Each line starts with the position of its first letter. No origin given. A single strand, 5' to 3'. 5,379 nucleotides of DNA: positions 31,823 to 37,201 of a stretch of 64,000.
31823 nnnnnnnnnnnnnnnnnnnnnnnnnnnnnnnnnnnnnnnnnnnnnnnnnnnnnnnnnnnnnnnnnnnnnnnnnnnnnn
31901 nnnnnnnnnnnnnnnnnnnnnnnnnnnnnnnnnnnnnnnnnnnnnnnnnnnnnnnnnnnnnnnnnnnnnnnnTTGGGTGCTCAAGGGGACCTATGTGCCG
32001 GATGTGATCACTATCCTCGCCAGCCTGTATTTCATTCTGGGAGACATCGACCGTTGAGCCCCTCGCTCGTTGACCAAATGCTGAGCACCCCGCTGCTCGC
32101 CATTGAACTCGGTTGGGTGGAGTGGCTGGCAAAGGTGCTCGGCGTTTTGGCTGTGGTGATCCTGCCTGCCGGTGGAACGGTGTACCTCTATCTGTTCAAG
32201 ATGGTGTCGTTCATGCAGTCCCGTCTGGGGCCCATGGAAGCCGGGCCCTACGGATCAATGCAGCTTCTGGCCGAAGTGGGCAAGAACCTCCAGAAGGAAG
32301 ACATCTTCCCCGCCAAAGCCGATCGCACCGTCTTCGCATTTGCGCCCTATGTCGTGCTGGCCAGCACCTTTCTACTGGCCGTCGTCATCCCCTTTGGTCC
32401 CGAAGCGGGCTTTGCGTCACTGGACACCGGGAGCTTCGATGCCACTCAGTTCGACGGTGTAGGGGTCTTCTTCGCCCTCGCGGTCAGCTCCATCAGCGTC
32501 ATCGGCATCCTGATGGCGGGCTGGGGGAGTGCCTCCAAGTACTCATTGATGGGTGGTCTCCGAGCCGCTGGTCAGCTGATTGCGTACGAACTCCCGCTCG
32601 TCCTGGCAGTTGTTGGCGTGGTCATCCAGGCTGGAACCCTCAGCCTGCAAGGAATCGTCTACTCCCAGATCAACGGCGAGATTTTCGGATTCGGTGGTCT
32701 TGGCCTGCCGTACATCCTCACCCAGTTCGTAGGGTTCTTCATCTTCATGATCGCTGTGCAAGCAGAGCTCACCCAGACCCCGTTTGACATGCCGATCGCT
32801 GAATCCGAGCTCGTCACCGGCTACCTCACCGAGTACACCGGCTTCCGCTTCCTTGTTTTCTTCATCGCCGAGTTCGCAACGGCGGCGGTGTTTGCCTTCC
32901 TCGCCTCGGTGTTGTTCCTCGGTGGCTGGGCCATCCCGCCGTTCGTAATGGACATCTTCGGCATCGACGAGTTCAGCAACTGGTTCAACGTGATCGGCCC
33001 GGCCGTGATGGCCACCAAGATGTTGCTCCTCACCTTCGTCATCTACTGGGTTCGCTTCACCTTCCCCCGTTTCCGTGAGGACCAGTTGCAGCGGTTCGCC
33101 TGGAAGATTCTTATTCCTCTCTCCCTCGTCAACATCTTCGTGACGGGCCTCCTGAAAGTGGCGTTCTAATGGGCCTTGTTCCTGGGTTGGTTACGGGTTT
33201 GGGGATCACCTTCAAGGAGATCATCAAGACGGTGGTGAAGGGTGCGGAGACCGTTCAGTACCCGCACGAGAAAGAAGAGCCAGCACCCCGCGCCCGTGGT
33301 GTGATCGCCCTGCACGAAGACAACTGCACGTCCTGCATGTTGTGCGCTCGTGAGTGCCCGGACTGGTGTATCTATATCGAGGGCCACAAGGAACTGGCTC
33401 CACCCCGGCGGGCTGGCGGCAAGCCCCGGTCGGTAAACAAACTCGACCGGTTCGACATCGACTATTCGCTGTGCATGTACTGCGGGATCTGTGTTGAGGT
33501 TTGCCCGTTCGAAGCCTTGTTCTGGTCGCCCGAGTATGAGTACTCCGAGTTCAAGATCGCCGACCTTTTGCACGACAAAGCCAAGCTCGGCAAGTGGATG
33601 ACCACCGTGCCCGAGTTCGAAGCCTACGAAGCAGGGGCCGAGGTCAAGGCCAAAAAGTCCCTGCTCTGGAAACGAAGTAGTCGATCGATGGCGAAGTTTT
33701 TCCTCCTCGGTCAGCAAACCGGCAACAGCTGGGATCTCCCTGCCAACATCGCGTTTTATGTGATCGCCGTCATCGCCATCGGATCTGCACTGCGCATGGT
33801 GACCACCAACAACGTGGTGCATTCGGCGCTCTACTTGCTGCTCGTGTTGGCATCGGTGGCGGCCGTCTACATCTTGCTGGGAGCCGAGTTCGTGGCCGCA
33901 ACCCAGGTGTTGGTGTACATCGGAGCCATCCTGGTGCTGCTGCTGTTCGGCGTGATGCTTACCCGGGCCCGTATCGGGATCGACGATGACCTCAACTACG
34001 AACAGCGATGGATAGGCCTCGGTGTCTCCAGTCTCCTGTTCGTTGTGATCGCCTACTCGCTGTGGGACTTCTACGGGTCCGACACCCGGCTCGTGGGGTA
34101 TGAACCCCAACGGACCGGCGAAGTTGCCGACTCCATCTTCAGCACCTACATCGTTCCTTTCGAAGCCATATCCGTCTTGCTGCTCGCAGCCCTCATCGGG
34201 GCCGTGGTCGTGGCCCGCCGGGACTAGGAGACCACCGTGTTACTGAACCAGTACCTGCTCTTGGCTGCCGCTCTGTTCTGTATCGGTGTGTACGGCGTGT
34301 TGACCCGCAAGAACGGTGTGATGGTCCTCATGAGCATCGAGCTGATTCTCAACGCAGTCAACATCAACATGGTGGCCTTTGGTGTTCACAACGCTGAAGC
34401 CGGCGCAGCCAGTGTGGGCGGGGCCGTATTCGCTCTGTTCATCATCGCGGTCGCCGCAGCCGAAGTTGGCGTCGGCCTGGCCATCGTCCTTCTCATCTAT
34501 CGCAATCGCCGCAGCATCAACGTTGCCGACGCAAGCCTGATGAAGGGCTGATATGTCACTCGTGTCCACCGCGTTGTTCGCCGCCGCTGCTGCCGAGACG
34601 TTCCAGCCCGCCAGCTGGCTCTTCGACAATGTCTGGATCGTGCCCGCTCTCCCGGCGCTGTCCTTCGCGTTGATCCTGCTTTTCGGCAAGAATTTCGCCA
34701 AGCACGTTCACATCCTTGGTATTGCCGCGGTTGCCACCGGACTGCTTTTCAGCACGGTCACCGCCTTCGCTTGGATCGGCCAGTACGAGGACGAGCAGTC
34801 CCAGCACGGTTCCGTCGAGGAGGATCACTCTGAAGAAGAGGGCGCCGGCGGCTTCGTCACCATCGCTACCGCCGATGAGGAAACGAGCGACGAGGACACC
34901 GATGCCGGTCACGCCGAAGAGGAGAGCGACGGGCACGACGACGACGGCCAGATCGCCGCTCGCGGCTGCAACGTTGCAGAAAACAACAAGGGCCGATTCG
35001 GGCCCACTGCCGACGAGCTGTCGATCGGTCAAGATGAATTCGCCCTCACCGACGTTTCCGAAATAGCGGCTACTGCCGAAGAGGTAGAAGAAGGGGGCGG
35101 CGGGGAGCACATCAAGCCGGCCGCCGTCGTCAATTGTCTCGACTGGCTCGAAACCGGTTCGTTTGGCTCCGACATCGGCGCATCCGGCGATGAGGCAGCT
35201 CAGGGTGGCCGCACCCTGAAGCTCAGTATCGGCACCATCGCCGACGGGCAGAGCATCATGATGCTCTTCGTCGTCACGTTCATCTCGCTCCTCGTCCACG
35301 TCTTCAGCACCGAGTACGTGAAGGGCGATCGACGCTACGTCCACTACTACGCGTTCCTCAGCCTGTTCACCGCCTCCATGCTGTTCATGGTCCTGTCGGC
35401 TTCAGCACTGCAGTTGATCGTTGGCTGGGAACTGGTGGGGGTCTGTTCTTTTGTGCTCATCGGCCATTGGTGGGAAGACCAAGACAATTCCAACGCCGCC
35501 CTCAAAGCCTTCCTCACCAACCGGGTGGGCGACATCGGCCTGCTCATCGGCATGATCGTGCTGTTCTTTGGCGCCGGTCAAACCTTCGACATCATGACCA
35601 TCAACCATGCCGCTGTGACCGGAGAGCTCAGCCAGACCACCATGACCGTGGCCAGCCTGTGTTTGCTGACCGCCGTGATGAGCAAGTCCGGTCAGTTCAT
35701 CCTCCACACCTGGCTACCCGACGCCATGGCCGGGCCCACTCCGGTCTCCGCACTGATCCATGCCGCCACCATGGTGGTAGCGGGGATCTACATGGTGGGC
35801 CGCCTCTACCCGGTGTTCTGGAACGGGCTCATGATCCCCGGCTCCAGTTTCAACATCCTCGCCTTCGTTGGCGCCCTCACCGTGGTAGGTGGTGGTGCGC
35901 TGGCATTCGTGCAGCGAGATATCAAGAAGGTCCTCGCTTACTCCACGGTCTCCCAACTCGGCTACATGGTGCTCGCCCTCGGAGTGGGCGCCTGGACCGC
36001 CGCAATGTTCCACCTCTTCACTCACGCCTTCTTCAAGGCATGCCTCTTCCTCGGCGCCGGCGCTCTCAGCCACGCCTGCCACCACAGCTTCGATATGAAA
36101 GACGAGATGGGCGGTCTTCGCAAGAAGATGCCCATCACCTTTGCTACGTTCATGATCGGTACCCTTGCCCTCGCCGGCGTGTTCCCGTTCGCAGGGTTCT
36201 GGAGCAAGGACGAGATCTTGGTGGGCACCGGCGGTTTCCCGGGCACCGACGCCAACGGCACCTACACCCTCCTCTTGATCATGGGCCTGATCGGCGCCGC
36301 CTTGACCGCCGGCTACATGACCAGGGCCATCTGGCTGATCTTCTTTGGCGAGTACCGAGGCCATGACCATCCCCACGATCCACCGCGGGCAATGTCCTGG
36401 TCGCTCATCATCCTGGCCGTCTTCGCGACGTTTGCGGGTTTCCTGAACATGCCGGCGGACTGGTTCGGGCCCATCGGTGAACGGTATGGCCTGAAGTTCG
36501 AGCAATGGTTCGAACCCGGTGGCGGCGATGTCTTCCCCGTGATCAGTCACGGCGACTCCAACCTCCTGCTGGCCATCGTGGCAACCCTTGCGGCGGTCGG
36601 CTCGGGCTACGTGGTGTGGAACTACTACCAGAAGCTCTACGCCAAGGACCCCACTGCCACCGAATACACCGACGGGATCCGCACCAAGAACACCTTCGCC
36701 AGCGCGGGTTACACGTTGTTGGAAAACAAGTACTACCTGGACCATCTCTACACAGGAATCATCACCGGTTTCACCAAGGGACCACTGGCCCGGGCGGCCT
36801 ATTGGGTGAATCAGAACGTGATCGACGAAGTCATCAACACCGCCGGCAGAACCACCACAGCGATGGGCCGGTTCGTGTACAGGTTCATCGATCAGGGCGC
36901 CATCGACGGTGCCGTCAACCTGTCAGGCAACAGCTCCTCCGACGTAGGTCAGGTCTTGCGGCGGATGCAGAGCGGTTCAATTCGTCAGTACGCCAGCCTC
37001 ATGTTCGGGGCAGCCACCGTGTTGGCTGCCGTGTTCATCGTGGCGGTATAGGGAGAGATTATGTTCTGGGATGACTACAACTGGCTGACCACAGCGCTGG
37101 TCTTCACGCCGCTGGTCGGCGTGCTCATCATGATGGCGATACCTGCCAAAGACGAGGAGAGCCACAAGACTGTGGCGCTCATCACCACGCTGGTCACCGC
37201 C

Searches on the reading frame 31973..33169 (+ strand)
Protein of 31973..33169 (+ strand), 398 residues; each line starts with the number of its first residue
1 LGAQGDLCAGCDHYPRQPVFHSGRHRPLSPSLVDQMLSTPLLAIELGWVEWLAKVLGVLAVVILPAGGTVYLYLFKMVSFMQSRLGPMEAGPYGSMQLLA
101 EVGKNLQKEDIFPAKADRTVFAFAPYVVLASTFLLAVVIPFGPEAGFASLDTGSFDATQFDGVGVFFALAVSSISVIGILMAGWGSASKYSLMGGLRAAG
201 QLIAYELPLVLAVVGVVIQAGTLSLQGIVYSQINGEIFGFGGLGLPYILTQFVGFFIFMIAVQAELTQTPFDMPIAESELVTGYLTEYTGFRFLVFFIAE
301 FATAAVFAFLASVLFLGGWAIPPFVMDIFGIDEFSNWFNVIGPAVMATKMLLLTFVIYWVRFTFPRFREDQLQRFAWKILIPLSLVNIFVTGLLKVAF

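Call 93: search_protein_families(library=pfam, proteins=[window:31973-33169:+], max_evalue=0.00001)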
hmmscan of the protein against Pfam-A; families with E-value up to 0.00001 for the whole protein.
window:31973-33169:+ (398 aa): 1 family
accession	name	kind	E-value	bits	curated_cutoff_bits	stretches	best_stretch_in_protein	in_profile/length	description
PF00146.26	NADHdh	-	1.5e-92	310.6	27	1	55-391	3-297/298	NADH dehydrogenase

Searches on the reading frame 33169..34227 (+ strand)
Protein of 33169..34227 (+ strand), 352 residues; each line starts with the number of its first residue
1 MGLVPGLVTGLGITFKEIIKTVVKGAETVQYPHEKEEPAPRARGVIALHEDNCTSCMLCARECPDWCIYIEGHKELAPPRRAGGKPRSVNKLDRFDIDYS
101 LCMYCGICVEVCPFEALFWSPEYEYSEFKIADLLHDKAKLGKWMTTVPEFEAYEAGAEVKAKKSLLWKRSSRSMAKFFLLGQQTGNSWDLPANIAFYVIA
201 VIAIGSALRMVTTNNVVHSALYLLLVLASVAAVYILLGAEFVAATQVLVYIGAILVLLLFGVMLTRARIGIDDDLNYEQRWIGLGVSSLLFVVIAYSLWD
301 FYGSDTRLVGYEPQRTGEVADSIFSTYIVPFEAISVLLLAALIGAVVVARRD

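Call 93: search_protein_families(library=pfam, proteins=[window:33169-34227:+], max_evalue=0.00001)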
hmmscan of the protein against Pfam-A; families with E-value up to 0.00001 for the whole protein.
window:33169-34227:+ (352 aa): 9 families
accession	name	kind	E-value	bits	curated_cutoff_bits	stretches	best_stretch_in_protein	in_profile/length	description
PF00499.25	Oxidored_q3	-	6.5e-36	123.7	33.2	1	206-347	1-145/146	NADH-ubiquinone/plastoquinone oxidoreductase chain 6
PF00037.32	Fer4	-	7.2e-12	45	21.1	1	97-117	3-23/24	4Fe-4S binding domain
PF12838.12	Fer4_7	-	6.2e-09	36.6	27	1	52-116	1-52/52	4Fe-4S dicluster domain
PF13187.11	Fer4_9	-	9.3e-07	29.2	27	1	52-115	1-50/52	4Fe-4S dicluster domain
PF13237.11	Fer4_10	-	1.3e-06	28.6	25.5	1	49-113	5-53/53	4Fe-4S dicluster domain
PF12797.12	Fer4_2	-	1.4e-06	28.3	24.5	0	46-64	3-21/22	4Fe-4S binding domain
PF14697.11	Fer4_21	-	2.6e-06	27.9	35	0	44-68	32-57/59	4Fe-4S dicluster domain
PF13484.11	Fer4_16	-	3.8e-06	28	30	1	52-114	1-65/66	4Fe-4S double cluster binding domain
PF12837.12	Fer4_6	-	8.3e-06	26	25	0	96-117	3-24/24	4Fe-4S binding domain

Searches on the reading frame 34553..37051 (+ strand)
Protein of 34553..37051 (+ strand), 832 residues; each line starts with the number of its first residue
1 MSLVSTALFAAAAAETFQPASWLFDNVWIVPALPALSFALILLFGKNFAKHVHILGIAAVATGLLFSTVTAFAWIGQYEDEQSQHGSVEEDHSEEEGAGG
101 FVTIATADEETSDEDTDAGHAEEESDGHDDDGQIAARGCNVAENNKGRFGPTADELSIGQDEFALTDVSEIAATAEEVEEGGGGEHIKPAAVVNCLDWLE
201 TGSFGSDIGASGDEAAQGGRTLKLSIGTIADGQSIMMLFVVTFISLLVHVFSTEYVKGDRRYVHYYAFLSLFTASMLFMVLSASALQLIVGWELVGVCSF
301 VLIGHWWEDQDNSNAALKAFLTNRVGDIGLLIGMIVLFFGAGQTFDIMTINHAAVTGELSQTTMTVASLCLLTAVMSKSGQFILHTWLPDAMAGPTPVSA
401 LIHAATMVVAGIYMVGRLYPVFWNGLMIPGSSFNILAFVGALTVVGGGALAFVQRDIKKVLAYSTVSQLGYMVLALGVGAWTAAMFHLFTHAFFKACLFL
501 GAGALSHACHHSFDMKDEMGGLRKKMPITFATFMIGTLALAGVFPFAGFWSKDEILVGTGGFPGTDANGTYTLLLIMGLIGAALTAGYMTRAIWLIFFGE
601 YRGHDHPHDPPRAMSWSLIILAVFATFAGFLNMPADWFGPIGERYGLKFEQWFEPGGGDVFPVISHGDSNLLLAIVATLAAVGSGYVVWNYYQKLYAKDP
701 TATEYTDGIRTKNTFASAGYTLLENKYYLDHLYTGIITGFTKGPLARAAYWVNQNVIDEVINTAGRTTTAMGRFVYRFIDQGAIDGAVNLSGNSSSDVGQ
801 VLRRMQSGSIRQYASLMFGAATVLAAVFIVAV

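Call 93: search_protein_families(library=pfam, proteins=[window:34553-37051:+], max_evalue=0.00001)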
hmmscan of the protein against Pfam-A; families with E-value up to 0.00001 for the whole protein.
window:34553-37051:+ (832 aa): 2 families
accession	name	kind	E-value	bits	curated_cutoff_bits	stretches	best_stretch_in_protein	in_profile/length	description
PF00361.26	Proton_antipo_M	-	5.6e-75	252.7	21.5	1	284-558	3-274/294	NADH:quinone oxidoreductase/Mrp antiporter, TM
PF00662.26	Proton_antipo_N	-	7.6e-12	45.4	24.5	1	221-266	6-51/51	NADH-Ubiquinone oxidoreductase (complex I), chain 5 N-terminus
